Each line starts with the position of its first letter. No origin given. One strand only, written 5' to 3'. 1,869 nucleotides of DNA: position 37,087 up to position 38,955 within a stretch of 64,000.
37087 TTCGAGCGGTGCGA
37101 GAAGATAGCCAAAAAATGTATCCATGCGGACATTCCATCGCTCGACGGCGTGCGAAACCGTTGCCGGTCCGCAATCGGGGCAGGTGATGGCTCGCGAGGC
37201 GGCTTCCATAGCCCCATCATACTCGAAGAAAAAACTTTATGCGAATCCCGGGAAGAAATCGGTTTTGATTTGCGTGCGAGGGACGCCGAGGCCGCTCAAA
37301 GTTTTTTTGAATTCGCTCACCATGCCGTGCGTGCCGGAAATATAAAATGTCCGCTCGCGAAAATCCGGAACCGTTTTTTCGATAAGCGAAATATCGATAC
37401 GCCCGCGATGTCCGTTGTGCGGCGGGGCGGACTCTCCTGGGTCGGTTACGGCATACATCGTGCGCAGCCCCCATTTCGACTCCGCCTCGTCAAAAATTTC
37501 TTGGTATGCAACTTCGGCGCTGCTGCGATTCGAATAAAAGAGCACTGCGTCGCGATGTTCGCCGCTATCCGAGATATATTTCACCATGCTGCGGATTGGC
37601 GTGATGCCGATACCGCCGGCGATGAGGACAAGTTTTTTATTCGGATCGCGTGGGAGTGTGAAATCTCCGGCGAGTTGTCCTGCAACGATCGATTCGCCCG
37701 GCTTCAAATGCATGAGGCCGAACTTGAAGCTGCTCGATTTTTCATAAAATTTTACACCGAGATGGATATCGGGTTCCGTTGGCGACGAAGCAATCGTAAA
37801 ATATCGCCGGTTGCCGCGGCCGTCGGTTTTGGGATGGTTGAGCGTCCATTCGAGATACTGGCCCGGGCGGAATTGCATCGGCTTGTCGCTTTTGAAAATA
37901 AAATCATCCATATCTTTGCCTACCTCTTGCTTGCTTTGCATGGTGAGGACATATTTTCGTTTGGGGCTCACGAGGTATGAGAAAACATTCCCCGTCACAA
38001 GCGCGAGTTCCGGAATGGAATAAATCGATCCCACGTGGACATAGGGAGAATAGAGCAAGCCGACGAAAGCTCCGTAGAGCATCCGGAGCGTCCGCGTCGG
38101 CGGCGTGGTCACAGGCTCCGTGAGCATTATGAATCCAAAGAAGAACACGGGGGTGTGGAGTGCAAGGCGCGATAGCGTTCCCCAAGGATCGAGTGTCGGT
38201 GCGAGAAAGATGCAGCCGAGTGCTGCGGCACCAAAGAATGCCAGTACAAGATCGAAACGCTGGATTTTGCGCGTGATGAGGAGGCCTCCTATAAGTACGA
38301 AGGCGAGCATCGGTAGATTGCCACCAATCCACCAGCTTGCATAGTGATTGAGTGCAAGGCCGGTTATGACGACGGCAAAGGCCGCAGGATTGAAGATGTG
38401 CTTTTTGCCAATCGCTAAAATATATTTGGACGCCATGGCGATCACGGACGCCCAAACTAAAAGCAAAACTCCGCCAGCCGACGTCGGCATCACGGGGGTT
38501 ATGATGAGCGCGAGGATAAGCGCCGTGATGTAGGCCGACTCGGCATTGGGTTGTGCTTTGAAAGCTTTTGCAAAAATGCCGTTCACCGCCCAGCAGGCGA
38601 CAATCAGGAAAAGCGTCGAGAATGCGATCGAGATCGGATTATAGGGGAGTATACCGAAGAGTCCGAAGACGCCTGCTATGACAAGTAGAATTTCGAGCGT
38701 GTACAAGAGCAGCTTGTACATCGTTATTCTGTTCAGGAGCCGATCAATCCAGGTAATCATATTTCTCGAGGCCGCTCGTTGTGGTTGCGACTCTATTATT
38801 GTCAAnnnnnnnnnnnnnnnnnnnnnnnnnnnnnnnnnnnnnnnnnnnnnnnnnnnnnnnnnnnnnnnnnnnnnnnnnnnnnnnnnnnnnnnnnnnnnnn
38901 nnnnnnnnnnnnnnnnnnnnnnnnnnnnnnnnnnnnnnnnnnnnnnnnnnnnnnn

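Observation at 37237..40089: Three-gene membrane flavoprotein module: FMN-binding protein, ApbE flavin transferase, and NqrB/RnfD-like domain fused to an FNR-like reductase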

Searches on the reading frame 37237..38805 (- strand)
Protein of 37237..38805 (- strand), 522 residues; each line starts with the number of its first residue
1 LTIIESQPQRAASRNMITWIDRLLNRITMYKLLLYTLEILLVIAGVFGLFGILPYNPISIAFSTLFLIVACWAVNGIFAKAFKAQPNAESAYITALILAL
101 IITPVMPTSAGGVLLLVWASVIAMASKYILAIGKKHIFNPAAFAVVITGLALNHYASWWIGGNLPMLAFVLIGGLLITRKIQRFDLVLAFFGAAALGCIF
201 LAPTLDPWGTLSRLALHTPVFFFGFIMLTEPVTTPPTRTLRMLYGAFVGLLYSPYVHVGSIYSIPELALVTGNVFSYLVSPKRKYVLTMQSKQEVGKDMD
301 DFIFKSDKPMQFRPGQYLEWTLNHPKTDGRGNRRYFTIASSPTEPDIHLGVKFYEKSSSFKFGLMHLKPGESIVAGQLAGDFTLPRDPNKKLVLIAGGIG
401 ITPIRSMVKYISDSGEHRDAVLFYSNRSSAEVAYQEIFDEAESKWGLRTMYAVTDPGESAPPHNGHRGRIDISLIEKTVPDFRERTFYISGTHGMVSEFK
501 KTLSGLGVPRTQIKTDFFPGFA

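Call 3: search_protein_families(library=pfam, proteins=[window:37237-38805:-], max_evalue=0.01)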
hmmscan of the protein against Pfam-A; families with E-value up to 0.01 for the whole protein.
window:37237-38805:- (522 aa): 3 families
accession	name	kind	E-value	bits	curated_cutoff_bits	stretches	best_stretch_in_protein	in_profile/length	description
PF00175.26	NAD_binding_1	-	8.2e-14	52.6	22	1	394-498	1-106/109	Oxidoreductase NAD-binding domain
PF03116.20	NQR2_RnfD_RnfE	-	9.5e-07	28.9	27.7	1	164-260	173-267/296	NQR2, RnfD, RnfE family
PF00970.30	FAD_binding_6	-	0.00094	19.9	21.1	1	288-356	3-72/99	Oxidoreductase FAD-binding domain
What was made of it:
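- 37951..38760 (-): RnfD/NqrB-like polytopic membrane domain of the fusion protein (aa 1-270 of the 507-aa form). Conserved ES........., K112, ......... (38380..38400), SWW loop (38317..38349) and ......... (38101..38121). The flavinylated loop of RnfD/NqrB is deleted. Pfam NQR2_RnfD_RnfE 28.9 bits (call 3).
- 37240..37950 (-): FNR-like FAD/NAD(P)H reductase domain of the fusion protein (aa 271-507): RYFT (37795..37806), GGIGITP (37597..37617), YSNR (37525..37536), aromatic C-terminus DFFPGFA. Stop codon at 37237..37239. Pfam NAD_binding_1 E 8.2e-14 and FAD_binding_6 weak (call 3).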

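Call 4: search_protein_families(library=ncbifam, proteins=[window:37237-38805:-], max_evalue=0.01)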
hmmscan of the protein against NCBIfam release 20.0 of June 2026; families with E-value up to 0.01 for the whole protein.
window:37237-38805:- (522 aa): 27 families (the best 25 are shown)
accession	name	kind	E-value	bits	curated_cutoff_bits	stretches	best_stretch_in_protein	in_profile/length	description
NF009805.0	PRK13289.1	equivalog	3e-27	95.6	432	1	308-518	181-392/399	NO-inducible flavohemoprotein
NF058606.1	GlBtMonoRdsGbcB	equivalog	8e-22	77.6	500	1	286-510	16-239/362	glycine betaine monooxygenase reductase subunit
TIGR02160.1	PA_CoA_Oxy5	hypoth_equivalog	1.2e-20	73.6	420.8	1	310-518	31-241/352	1,2-phenylacetyl-CoA epoxidase subunit PaaE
NF007964.0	PRK10684.1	equivalog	4.9e-16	58.6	383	1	310-518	35-237/333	NADH oxidoreductase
NF005963.0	PRK08051.1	equivalog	5.6e-16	58.5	230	1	302-513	21-225/233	NAD(P)H-flavin reductase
NF045803.1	MethMoxFADbindMmoC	equivalog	1.1e-12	47.4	500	1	307-515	135-337/343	aromatic/alkene monooxygenase hydroxylase FAD-binding subunit MmoC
TIGR01941.1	nqrF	equivalog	4.3e-12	45.7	295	1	338-518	227-403/405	NADH:ubiquinone reductase (Na(+)-transporting) subunit F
NF040810.1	BenC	equivalog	7.7e-12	45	430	1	305-511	127-323/333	benzoate 1,2-dioxygenase electron transfer component BenC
NF052252.1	flav_redu_LuxG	exception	1.1e-10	41.2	340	1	301-503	17-213/232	flavin mononucleotide reductase LuxG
NF040830.1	sulfhyd_ShyC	equivalog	7.7e-10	38.4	600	1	308-435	35-154/288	NAD(P)-dependent hydrogenase/sulfhydrogenase 2 subunit gamma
NF006220.0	PRK08345.1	subfamily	5.6e-09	35.6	395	1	307-459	38-185/294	cytochrome-c3 hydrogenase subunit gamma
NF008822.0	PRK11872.1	equivalog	3.6e-08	32.8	402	1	306-514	131-331/341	anthranilate 1,2-dioxygenase electron transfer component AntC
NF000796.0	PRK00054.1-1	equivalog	1.4e-06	27.8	224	1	290-442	9-141/254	dihydroorotate dehydrogenase electron transfer subunit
TIGR02911.1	sulfite_red_B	equivalog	1.6e-05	24.2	288.6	1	366-507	75-213/261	anaerobic sulfite reductase subunit AsrB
NF004859.0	PRK06214.1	equivalog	0.00011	21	432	1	367-437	369-441/539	sulfite reductase subunit alpha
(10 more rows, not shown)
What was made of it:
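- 37240..37950 (-): NCBIfam partial matches to flavohaemoprotein, GbcB, PaaE and NqrF reductase modules (call 4).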

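Call 6: find_homologous_proteins(query=window:37237-38805:-)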
Query window:37237-38805:- (522 aa): 7749 proteins with E <= 0.001 among 8000 candidates; the best 120 are listed.
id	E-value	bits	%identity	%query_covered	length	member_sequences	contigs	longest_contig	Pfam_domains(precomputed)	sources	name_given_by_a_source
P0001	3.5e-264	895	74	97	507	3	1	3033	PF00175.27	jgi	jgi:glycine betaine catabolism B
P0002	1.7e-261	886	76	97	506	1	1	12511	PF00175.27,PF03116.21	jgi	jgi:ferredoxin-NADP reductase/Na+-translocating ferredoxin:NAD+ oxidoreductase RnfD subunit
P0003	3.7e-255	865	73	97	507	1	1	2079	PF00175.27,PF03116.21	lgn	-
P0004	4.9e-253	858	73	97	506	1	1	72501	PF00175.27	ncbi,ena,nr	ncbi:MAG TPA: oxidoreductase [Candidatus Paceibacterota bacterium]|nr:oxidoreductase [Candidatus Pac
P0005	4.6e-245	832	71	97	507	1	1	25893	PF00175.27,PF03116.21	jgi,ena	-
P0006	3.6e-243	826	70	97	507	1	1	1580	PF00175.27,PF03116.21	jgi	-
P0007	5.3e-243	825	70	97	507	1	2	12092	PF00175.27,PF03116.21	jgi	jgi:ferredoxin-NADP reductase/Na+-translocating ferredoxin:NAD+ oxidoreductase RnfD subunit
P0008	1.9e-242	823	70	97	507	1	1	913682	PF00175.27,PF03116.21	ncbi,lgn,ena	-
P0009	3.7e-240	816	70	97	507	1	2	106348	PF00175.27,PF03116.21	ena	-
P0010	1.1e-239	814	69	97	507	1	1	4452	PF00175.27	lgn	-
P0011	5.6e-233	792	68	97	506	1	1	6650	PF00175.27,PF03116.21,PF00970.31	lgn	-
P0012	2.8e-224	764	66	97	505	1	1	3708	PF00175.27,PF03116.21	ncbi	-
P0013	3.5e-224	763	66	97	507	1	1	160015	PF00175.27,PF03116.21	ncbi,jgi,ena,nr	ncbi:MAG TPA: FAD-dependent oxidoreductase [Candidatus Paceibacterota bacterium]|nr:FAD-dependent ox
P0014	1.3e-223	761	65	97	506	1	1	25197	PF00175.27,PF03116.21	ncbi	-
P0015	1.1e-221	755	64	97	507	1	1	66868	PF00175.27,PF03116.21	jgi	jgi:ferredoxin-NADP reductase/Na+-translocating ferredoxin:NAD+ oxidoreductase RnfD subunit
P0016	6.6e-219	746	64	97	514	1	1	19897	PF00175.27,PF03116.21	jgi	jgi:glycine betaine catabolism B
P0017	8.8e-218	742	63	97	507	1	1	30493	PF00175.27,PF03116.21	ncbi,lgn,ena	-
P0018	2.9e-216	737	63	97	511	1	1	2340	PF00175.27,PF03116.21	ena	-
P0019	6.5e-216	736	62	97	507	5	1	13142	PF00175.27,PF03116.21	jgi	-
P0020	6.8e-216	736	63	97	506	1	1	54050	PF00175.27,PF03116.21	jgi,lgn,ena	-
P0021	1.1e-213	729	62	96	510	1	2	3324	PF00175.27,PF03116.21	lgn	-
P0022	1.2e-213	728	64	97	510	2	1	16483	PF00175.27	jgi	-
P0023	5.0e-213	726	65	96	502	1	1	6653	PF00175.27,PF03116.21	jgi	jgi:glycine betaine catabolism B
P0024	2.7e-212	724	62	97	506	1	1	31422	PF00175.27,PF03116.21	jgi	jgi:glycine betaine catabolism B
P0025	3.9e-212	723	63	97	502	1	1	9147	PF00175.27,PF03116.21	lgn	-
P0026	4.0e-212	723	62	97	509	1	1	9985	PF00175.27,PF03116.21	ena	-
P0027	5.2e-212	723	62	97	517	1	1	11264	PF00175.27,PF03116.21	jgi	jgi:ferredoxin-NADP reductase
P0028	1.3e-211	722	63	97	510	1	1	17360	PF00175.27,PF03116.21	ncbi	-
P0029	1.5e-211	722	64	96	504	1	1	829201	PF00175.27,PF03116.21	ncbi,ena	-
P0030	1.8e-211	721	62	97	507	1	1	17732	PF00175.27,PF03116.21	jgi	jgi:ferredoxin-NADP reductase/Na+-translocating ferredoxin:NAD+ oxidoreductase RnfD subunit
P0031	7.2e-211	719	61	97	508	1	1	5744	PF00175.27,PF03116.21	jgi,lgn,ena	-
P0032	1.1e-210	719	61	97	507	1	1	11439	PF00175.27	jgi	jgi:glycine betaine catabolism B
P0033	1.3e-210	718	63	97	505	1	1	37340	PF00175.27,PF03116.21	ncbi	ncbi:MAG: RnfABCDGE type electron transport complex subunit D [Minisyncoccia bacterium]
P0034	2.6e-210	717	64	97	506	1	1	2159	PF00175.27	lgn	-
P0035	4.2e-210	717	63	97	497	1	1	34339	PF00175.27,PF03116.21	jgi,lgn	-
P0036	9.9e-210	716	62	97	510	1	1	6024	PF00175.27,PF03116.21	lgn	-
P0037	6.1e-209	713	63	96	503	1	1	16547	PF00175.27,PF03116.21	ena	-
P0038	6.2e-209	713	64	97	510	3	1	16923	PF00175.27,PF03116.21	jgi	jgi:ferredoxin-NADP reductase/Na+-translocating ferredoxin:NAD+ oxidoreductase RnfD subunit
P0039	8.6e-209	712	62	97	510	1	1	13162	PF00175.27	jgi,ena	-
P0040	3.1e-208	711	64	97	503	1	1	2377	PF00175.27,PF03116.21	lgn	-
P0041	1.0e-207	709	62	97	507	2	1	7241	PF00175.27,PF03116.21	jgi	jgi:ferredoxin-NADP reductase/Na+-translocating ferredoxin:NAD+ oxidoreductase RnfD subunit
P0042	1.4e-207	709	64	97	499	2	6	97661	PF00175.27,PF03116.21,PF00970.31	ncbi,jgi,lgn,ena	-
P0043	8.0e-207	706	61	97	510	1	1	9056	PF00175.27,PF03116.21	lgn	-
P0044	1.3e-206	705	62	96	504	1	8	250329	PF00175.27,PF03116.21,PF08030.18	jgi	jgi:ferredoxin-NADP reductase/Na+-translocating ferredoxin:NAD+ oxidoreductase RnfD subunit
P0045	2.2e-206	705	62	97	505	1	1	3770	PF00175.27,PF03116.21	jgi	jgi:ferredoxin-NADP reductase/Na+-translocating ferredoxin:NAD+ oxidoreductase RnfD subunit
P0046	5.5e-206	703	62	98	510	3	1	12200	PF00175.27,PF03116.21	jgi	-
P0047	1.5e-205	702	61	97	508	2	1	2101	PF00175.27,PF03116.21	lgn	-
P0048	2.0e-205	701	61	97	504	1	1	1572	PF00175.27,PF03116.21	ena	-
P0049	3.2e-205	701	62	97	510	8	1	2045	PF00175.27,PF03116.21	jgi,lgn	jgi:ferredoxin-NADP reductase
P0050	5.3e-205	700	63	97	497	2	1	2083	PF00175.27,PF03116.21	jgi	jgi:glycine betaine catabolism B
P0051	8.5e-205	699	63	97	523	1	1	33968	PF00175.27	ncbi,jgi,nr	ncbi:MAG TPA: FAD-dependent oxidoreductase [Candidatus Paceibacterota bacterium]|jgi:ferredoxin-NADP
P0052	9.3e-205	699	63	97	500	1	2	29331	PF00175.27,PF03116.21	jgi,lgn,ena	jgi:ferredoxin-NADP reductase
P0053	1.3e-204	699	58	97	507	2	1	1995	PF00175.27,PF03116.21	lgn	-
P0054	2.7e-204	698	63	95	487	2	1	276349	PF00175.27,PF03116.21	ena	-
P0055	3.4e-204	697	61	97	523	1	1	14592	PF00175.27,PF03116.21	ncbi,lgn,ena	-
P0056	4.9e-204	697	60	97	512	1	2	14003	PF00175.27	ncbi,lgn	-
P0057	7.7e-204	696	62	97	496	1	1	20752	PF00175.27,PF03116.21,PF00970.31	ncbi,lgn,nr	ncbi:MAG TPA: RnfABCDGE type electron transport complex subunit D [Candidatus Paceibacterota bacteri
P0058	8.0e-204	696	63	96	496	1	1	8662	PF00175.27,PF03116.21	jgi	jgi:glycine betaine catabolism B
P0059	1.2e-203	696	61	97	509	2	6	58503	PF00175.27,PF03116.21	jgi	jgi:ferredoxin-NADP reductase/Na+-translocating ferredoxin:NAD+ oxidoreductase RnfD subunit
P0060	1.4e-203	695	62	96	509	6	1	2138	PF00175.27,PF03116.21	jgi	-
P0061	1.6e-203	695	61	96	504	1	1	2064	PF00175.27,PF03116.21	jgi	jgi:ferredoxin-NADP reductase/Na+-translocating ferredoxin:NAD+ oxidoreductase RnfD subunit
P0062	1.7e-202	692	59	97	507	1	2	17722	PF00175.27,PF03116.21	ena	-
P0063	1.9e-202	692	61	96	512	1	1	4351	PF00175.27,PF03116.21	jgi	jgi:glycine betaine catabolism B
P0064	3.0e-202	691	61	96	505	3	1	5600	PF00175.27,PF03116.21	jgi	jgi:ferredoxin-NADP reductase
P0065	3.2e-202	691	61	96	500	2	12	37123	PF00175.27,PF03116.21,PF00970.31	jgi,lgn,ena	-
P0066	4.2e-202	690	61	97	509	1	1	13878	PF00175.27,PF03116.21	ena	-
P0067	6.0e-202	690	59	97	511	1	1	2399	PF00175.27,PF03116.21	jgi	jgi:ferredoxin-NADP reductase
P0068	9.1e-202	689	62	97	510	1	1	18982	PF00175.27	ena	-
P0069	1.0e-201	689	61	97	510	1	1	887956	PF00175.27,PF03116.21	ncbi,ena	-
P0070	1.7e-201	688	61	97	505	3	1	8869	PF00175.27,PF03116.21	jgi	jgi:ferredoxin-NADP reductase/Na+-translocating ferredoxin:NAD+ oxidoreductase RnfD subunit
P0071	1.8e-201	688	60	97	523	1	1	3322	PF00175.27,PF03116.21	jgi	jgi:ferredoxin-NADP reductase/Na+-translocating ferredoxin:NAD+ oxidoreductase RnfD subunit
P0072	2.5e-201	688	62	97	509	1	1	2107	PF00175.27,PF03116.21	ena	-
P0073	5.6e-201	687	61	97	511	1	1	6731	PF00175.27,PF03116.21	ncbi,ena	-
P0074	6.9e-201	686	62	97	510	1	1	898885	PF00175.27,PF03116.21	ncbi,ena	-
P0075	7.2e-201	686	63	95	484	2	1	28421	PF00175.27,PF03116.21,PF00970.31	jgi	jgi:ferredoxin-NADP reductase/Na+-translocating ferredoxin:NAD+ oxidoreductase RnfD subunit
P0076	1.5e-200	685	61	97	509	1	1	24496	PF00175.27,PF03116.21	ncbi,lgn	-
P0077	1.7e-200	685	62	95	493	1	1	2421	PF00175.27,PF03116.21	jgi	jgi:ferredoxin-NADP reductase/Na+-translocating ferredoxin:NAD+ oxidoreductase RnfD subunit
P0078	1.9e-200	685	60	97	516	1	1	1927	PF00175.27,PF03116.21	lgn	-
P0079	1.9e-200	685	60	97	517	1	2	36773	PF00175.27,PF03116.21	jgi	jgi:ferredoxin-NADP reductase/Na+-translocating ferredoxin:NAD+ oxidoreductase RnfD subunit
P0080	2.6e-200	684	59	97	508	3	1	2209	PF00175.27,PF03116.21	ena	-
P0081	3.1e-200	684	58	99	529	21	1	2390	PF00175.27,PF03116.21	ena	-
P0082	3.3e-200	684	60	97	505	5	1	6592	PF00175.27,PF03116.21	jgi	jgi:ferredoxin-NADP reductase/Na+-transporting NADH:ubiquinone oxidoreductase subunit NqrB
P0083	3.4e-200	684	61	96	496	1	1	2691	PF00175.27,PF03116.21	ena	-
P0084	4.0e-200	684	60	97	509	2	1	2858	PF00175.27,PF03116.21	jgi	-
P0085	6.3e-200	683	59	96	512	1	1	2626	PF00175.27,PF03116.21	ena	-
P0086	1.1e-199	682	61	96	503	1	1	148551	PF00175.27,PF03116.21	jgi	jgi:ferredoxin-NADP reductase/Na+-translocating ferredoxin:NAD+ oxidoreductase RnfD subunit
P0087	1.5e-199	682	61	97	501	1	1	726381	PF00175.27,PF03116.21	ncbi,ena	-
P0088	2.1e-199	681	60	97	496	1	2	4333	PF00175.27,PF03116.21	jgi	-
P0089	2.6e-199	681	60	97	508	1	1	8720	PF00175.27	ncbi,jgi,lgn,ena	jgi:ferredoxin-NADP reductase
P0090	2.9e-199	681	61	97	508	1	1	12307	PF00175.27,PF03116.21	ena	-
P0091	4.7e-199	680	61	97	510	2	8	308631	PF00175.27,PF03116.21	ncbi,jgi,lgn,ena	ncbi:MAG: RnfABCDGE type electron transport complex subunit D [Minisyncoccia bacterium]|jgi:ferredox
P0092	6.3e-199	680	62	97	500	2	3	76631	PF00175.27,PF03116.21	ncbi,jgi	jgi:ferredoxin-NADP reductase/Na+-transporting NADH:ubiquinone oxidoreductase subunit NqrB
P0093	9.5e-199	679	54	97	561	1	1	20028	PF00175.27,PF03116.21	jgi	jgi:ferredoxin-NADP reductase/Na+-translocating ferredoxin:NAD+ oxidoreductase RnfD subunit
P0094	1.2e-198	679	61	97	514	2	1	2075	PF00175.27,PF03116.21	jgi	jgi:ferredoxin-NADP reductase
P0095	1.3e-198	679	61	97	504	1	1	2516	PF00175.27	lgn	-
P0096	1.3e-198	679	61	96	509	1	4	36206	PF00175.27,PF03116.21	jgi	jgi:ferredoxin-NADP reductase/Na+-translocating ferredoxin:NAD+ oxidoreductase RnfD subunit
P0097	1.4e-198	679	57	97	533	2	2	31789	PF00175.27,PF03116.21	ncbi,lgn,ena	-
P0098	2.8e-198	678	61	96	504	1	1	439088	PF00175.27,PF03116.21,PF00970.31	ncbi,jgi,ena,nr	ncbi:MAG TPA: RnfABCDGE type electron transport complex subunit D [Candidatus Paceibacterota bacteri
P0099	5.0e-198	677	58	97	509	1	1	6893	PF00175.27,PF03116.21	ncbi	-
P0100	6.2e-198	677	59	97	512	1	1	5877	PF00175.27,PF03116.21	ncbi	-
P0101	8.1e-198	676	59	97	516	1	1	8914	PF00175.27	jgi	jgi:ferredoxin-NADP reductase/Na+-translocating ferredoxin:NAD+ oxidoreductase RnfD subunit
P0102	4.5e-197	674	61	96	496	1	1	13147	PF00175.27,PF03116.21,PF00970.31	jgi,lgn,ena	jgi:ferredoxin-NADP reductase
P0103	6.1e-197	673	58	97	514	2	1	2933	PF00175.27,PF03116.21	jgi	jgi:ferredoxin-NADP reductase/Na+-translocating ferredoxin:NAD+ oxidoreductase RnfD subunit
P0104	6.7e-197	673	61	96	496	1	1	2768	PF00175.27,PF03116.21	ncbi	-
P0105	8.9e-197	673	61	97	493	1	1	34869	PF00175.27,PF03116.21,PF00970.31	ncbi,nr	ncbi:MAG: RnfABCDGE type electron transport complex subunit D [Patescibacteria group bacterium]|nr:R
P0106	1.6e-196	672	61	97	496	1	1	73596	PF00175.27,PF03116.21,PF00970.31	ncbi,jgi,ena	ncbi:MAG TPA: RnfABCDGE type electron transport complex subunit D [Candidatus Paceibacterota bacteri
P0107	1.7e-196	672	60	96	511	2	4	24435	PF00175.27,PF03116.21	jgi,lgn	jgi:ferredoxin-NADP reductase/Na+-translocating ferredoxin:NAD+ oxidoreductase RnfD subunit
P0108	2.0e-196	672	60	97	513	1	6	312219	PF00175.27,PF03116.21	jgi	jgi:ferredoxin-NADP reductase/Na+-transporting NADH:ubiquinone oxidoreductase subunit NqrB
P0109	4.3e-196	671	59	96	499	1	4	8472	PF00175.27,PF03116.21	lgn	-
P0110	6.4e-196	670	60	97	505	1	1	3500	PF00175.27,PF03116.21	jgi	jgi:ferredoxin-NADP reductase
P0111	7.6e-196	670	60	96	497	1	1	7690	PF00175.27,PF03116.21,PF00970.31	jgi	jgi:ferredoxin-NADP reductase/Na+-translocating ferredoxin:NAD+ oxidoreductase RnfD subunit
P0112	9.4e-196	669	60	96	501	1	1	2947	PF00175.27,PF03116.21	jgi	jgi:ferredoxin-NADP reductase/Na+-translocating ferredoxin:NAD+ oxidoreductase RnfD subunit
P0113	1.0e-195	669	61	96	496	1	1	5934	PF00175.27,PF03116.21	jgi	-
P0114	1.3e-195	669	59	97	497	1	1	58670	PF00175.27,PF03116.21,PF08030.18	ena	-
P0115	1.4e-195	669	60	97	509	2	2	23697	PF00175.27,PF03116.21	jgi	jgi:ferredoxin-NADP reductase/Na+-translocating ferredoxin:NAD+ oxidoreductase RnfD subunit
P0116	1.6e-195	669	59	97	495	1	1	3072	PF00175.27,PF03116.21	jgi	jgi:ferredoxin-NADP reductase/Na+-translocating ferredoxin:NAD+ oxidoreductase RnfD subunit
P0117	2.3e-195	668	61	97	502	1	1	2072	PF00175.27,PF03116.21,PF00970.31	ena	-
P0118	3.2e-195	668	61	97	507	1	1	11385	PF00175.27,PF03116.21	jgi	-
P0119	3.3e-195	668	61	97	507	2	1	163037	PF00175.27,PF03116.21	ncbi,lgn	ncbi:MAG: RnfABCDGE type electron transport complex subunit D [Minisyncoccia bacterium]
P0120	3.4e-195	668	59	95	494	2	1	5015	PF00175.27,PF03116.21,PF00970.31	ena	-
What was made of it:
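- Checked: About 120 close homologues are roughly 500-510 aa and cover 97% of the 522-aa ORF (call 6).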

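Call 10: search_solved_structures(query=window:37237-38760:-, max_evalue=1, show_alignments=0)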
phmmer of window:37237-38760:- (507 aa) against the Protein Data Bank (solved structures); distinct sequences matched with E-value up to 1: 117 (the best 60 are shown).
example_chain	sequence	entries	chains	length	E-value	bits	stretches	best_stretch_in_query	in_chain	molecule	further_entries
6o0a_A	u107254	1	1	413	2.3e-10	42.8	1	275-498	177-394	Flavohemoglobin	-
2r6h_A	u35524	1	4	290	4.2e-10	42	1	343-502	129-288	NADH:ubiquinone oxidoreductase, Na translocating, F subunit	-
3ozu_A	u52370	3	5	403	1.2e-08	37.2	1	294-503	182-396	Flavohemoprotein | Flavohemoglobin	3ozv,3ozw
1cqx_A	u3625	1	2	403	1.7e-08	36.7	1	294-503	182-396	FLAVOHEMOPROTEIN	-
7qu3_A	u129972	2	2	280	7.5e-08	34.6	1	345-505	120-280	Na(+)-translocating NADH-quinone reductase subunit F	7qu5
1gvh_A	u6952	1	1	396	1.1e-07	34.1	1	295-503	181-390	FLAVOHEMOPROTEIN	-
5ogx_A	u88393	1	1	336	1.9e-07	33.2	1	265-486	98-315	Cytochrome P450 reductase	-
1fdr_A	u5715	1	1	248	4.4e-07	32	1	296-433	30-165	FLAVODOXIN REDUCTASE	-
2eix_A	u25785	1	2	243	9e-07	31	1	311-441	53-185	NADH-cytochrome b5 reductase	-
7qty_A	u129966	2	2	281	1.2e-06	30.6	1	349-505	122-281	Na(+)-translocating NADH-quinone reductase subunit F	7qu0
4eh1_A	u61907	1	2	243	5.8e-06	28.3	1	294-503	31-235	Flavohemoprotein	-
2xnj_A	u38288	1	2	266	8.9e-06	27.7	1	296-433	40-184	FERREDOXIN NADP-H REDUCTASE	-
3fpk_A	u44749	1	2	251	1.3e-05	27.2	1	297-434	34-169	Ferredoxin-NADP reductase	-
8dos_A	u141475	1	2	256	2.6e-05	26.2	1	297-432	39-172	Flavodoxin/ferredoxin--NADP reductase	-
4wqm_A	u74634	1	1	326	3.4e-05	25.8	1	266-488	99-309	Toluene-4-monooxygenase electron transfer component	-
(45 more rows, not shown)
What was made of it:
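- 37240..37950 (-): PDB sequence hits to flavohaemoglobin and NqrF (call 10).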

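Call 11: find_encoding_contigs(protein=window:37237-38760:-, flank=10000)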
Protein window:37237-38760:- (507 aa): no gene with exactly this product is on record in the collection.
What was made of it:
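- Tried and rejected: An exact look-up of the window protein in the assembly index found no record (call 11).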
